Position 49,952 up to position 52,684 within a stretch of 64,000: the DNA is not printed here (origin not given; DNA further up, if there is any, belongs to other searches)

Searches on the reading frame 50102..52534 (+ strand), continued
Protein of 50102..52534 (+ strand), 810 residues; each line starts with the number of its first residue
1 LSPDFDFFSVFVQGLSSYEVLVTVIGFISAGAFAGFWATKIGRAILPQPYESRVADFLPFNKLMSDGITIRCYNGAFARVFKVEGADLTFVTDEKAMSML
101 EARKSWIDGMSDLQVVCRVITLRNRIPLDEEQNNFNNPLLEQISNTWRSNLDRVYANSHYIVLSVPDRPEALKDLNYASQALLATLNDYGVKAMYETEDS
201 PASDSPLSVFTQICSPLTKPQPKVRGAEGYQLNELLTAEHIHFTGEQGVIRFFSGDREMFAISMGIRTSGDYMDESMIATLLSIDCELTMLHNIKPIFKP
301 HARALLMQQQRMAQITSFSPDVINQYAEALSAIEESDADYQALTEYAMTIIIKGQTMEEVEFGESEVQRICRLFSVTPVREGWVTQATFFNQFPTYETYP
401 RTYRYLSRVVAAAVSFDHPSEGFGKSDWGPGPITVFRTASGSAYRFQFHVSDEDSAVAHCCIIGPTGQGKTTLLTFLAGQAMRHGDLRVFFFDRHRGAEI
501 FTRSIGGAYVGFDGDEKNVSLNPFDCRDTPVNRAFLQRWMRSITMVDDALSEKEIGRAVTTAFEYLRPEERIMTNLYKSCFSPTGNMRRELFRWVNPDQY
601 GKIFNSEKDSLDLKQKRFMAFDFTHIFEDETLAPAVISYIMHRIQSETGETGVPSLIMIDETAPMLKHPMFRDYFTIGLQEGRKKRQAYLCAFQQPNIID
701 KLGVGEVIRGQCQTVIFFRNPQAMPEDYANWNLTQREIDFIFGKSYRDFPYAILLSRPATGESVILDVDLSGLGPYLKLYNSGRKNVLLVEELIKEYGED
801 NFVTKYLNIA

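Call 74: search_dna_similar(query=L025:14469-15224:+, collection=plasmids, mode=protein, max_rows=40, rows=spread, max_evalue=0.001)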
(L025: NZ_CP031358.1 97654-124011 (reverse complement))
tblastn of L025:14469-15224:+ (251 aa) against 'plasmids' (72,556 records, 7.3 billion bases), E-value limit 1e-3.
Records with a match: 2; places in all: 2; records where one place covers at least 80% of the query: 2.
Best place of each record, by identity: >=99% 1; <60% 1.
By first word of the organism name: Erythrobacter 1; Sphingosinicella 1.
By predicted mobility (MOB-suite, as given by PLSDB): non-mobilizable 1; mobilizable 1.
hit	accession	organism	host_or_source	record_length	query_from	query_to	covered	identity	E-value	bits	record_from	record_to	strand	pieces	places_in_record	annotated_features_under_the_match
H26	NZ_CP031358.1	Erythrobacter aureus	marine sediment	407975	1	251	100%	100.0%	4e-130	412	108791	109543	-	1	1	type IV secretion system protein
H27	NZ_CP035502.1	Sphingosinicella sp. BN140058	Cell culture,soil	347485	31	250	88%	40.3%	4e-42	159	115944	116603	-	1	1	hypothetical protein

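Call 89: search_solved_structures(query=A7, max_evalue=10, show_alignments=3)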
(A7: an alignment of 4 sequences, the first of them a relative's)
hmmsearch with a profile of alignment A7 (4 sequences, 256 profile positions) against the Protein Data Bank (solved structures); distinct sequences matched with E-value up to 10: 319 (the best 60 are shown).
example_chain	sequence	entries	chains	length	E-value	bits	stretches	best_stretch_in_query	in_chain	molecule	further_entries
7wxz_A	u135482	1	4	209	6.4e-07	32.2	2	36-151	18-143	Spike protein S2'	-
7zr2_A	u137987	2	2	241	3.7e-05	26.4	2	36-106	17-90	Spike protein S2',Chimeric protein mimic of SARS-CoV-2 Spike HR1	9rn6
3jqh_A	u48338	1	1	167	0.00072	22.2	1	54-122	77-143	C-type lectin domain family 4 member M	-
5zvm_A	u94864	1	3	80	0.00099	21.8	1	35-91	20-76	Spike glycoprotein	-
7cot_A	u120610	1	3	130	0.0013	21.4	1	36-116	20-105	Spike glycoprotein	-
6lxt_A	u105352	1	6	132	0.0013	21.4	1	36-116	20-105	Spike protein S2, Spike protein S2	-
2bez_C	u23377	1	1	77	0.0016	21.1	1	35-91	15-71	Spike glycoprotein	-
7rzq_A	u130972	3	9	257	0.0069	19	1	35-91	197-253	SARS-CoV-2 HR1 linked to a scaffold,Spike protein S2' | Scaffolded Spike protein S2' HR1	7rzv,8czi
7rzu_A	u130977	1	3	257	0.0071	19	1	35-91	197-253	SARS-CoV-2 HR1 A942S linked to a scaffold,Spike protein S2'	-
1wyy_A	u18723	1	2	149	0.0099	18.5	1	35-92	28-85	E2 Glycoprotein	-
8fa1_A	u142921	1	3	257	0.015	17.9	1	35-91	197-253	Ferritin, Dps family protein and Spike protein S2' chimera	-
7rzt_A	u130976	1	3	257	0.016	17.8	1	35-91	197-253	SARS-CoV-2 HR1 S940F linked to a scaffold,Spike protein S2'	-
8zy7_A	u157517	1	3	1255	0.019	17.6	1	35-92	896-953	Spike glycoprotein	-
7rzr_A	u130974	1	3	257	0.019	17.6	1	35-91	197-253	SARS-CoV-2 HR1 D936Y linked to a scaffold,Spike protein S2'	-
6m3w_A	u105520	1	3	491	0.022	17.4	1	35-92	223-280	Spike glycoprotein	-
7y9n_A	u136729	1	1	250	0.043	16.4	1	36-124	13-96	Spike protein S2',5HB-H2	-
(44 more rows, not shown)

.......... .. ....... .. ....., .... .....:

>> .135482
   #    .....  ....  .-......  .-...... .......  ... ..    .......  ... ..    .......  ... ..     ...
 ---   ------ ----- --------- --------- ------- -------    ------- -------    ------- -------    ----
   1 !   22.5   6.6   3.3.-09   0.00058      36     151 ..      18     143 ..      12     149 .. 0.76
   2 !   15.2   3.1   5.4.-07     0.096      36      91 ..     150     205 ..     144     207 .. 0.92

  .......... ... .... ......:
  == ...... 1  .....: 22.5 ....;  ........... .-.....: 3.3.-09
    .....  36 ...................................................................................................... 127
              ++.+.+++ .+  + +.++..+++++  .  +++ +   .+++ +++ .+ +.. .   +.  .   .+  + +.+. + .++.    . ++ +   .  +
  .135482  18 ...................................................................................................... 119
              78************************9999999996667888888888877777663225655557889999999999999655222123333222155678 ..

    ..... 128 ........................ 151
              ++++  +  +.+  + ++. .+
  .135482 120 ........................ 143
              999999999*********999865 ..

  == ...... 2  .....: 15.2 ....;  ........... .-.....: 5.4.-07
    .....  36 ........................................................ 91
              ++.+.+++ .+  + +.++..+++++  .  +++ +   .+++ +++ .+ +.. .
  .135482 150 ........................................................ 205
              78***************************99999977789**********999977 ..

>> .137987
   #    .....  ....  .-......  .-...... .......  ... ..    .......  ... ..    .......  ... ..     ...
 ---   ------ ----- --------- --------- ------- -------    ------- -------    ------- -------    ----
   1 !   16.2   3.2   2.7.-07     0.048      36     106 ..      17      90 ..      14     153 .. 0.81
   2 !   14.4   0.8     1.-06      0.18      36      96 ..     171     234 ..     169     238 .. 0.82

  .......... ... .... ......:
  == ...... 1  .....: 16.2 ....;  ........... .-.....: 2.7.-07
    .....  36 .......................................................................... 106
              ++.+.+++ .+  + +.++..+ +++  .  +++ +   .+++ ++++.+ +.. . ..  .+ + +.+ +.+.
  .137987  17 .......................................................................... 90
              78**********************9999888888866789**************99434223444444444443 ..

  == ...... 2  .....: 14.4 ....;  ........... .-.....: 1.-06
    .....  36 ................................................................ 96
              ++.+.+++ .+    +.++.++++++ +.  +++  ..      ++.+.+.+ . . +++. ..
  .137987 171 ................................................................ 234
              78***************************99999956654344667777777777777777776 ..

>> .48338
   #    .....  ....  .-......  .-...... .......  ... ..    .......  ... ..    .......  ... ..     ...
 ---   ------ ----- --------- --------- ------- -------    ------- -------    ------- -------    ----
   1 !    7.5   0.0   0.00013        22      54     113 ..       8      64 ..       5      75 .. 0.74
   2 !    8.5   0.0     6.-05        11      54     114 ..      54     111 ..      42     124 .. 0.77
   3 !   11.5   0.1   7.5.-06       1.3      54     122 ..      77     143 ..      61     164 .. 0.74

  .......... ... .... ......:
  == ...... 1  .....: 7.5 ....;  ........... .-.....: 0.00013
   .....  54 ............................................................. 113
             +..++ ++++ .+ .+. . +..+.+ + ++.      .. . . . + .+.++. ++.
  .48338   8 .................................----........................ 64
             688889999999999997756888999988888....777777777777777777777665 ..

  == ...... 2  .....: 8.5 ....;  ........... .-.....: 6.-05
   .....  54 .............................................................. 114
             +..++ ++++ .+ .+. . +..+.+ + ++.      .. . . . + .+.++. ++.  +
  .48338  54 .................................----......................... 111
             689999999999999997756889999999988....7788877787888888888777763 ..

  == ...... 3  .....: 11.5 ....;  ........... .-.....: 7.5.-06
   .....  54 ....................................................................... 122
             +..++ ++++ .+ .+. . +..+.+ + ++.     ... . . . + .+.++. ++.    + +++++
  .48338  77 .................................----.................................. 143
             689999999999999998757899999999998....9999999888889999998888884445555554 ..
